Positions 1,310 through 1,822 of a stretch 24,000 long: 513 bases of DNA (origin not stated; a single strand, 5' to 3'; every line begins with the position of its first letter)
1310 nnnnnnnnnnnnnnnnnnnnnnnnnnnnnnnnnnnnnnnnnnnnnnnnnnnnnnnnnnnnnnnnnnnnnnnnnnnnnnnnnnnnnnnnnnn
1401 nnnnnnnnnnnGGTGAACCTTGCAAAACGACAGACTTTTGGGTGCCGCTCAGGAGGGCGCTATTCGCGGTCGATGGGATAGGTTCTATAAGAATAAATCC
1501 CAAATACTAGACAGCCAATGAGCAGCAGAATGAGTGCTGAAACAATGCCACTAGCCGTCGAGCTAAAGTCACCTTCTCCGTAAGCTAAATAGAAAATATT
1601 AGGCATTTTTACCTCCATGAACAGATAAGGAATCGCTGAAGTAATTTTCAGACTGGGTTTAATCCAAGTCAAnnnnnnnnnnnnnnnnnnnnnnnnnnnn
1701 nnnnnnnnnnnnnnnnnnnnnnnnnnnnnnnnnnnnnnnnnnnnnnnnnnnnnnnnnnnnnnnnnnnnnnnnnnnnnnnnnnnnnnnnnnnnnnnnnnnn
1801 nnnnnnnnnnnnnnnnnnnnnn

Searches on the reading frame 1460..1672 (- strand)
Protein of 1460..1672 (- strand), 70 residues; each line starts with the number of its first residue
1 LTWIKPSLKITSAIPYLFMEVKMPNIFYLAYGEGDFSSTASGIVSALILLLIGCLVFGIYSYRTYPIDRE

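Call 63: search_protein_families(library=pfam, proteins=[window:1460-1672:-], max_evalue=0.1)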
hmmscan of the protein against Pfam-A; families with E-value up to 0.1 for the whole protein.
window:1460-1672:- (70 aa): 2 families
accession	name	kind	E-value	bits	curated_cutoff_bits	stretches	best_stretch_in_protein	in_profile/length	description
PF09813.14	Coa3_cc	-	0.0025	17.9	27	1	46-69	15-38/48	Cytochrome c oxidase assembly factor 3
PF21314.2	TM_ErbB1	-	0.029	14.5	27.1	1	40-60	2-22/36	Epidermal growth factor receptor transmembrane-juxtamembrane segment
